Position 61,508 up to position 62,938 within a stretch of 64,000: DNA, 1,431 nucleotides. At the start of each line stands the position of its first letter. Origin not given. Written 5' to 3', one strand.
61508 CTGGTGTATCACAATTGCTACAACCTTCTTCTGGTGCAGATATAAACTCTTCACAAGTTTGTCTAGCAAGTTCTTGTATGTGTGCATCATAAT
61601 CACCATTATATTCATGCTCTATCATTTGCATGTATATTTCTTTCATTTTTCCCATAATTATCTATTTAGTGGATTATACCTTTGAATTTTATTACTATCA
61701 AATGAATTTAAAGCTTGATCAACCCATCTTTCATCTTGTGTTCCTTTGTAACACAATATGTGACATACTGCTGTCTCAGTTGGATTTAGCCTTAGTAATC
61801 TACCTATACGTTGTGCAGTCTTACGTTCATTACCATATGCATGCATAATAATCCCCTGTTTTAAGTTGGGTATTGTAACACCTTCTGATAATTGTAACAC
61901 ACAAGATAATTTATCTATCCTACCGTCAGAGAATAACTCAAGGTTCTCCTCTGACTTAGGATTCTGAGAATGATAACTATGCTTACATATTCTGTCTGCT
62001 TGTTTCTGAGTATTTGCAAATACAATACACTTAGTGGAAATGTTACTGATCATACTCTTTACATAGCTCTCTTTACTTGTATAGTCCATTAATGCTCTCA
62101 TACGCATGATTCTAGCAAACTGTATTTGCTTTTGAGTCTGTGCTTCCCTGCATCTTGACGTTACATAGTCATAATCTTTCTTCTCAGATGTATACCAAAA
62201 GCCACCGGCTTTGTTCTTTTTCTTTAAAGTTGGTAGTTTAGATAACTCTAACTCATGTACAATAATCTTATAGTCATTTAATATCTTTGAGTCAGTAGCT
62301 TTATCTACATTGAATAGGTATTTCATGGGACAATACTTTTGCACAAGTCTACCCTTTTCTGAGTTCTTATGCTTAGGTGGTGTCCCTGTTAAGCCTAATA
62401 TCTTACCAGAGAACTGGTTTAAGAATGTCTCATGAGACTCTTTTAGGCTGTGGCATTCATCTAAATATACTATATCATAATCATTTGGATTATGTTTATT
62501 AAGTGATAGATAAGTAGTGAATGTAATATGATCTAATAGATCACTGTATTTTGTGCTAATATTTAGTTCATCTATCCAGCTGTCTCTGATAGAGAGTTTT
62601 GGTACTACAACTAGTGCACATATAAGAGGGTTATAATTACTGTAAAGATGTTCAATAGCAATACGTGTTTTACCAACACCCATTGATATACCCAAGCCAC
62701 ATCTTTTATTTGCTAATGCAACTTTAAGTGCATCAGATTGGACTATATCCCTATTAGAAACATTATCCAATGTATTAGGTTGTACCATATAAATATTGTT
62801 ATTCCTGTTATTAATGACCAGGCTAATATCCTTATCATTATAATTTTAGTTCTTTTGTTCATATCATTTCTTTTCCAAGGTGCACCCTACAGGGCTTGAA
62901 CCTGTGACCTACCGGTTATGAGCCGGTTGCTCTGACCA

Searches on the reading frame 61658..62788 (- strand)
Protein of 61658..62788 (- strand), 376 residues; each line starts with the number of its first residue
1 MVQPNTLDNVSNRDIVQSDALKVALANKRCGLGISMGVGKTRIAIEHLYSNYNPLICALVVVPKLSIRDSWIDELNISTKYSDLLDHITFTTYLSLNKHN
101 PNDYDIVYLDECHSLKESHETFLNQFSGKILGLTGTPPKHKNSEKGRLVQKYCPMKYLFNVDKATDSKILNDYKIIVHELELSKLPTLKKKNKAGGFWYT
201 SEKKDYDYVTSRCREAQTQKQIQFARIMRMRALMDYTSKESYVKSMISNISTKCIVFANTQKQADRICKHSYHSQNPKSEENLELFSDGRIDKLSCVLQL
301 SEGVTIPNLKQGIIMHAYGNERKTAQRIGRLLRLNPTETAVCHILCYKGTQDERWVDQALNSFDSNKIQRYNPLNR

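Call 22: search_protein_families(library=pfam, proteins=[window:61658-62788:-], max_evalue=0.001)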
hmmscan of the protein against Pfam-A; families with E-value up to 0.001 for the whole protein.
window:61658-62788:- (376 aa): 2 families
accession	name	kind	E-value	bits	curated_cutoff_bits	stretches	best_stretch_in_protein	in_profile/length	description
PF04851.21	ResIII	-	1.8e-09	38.2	22.5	1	26-138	22-163/164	Type III restriction enzyme, res subunit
PF00271.37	Helicase_C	-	8.3e-09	36.1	23.5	1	241-334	4-109/110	Helicase conserved C-terminal domain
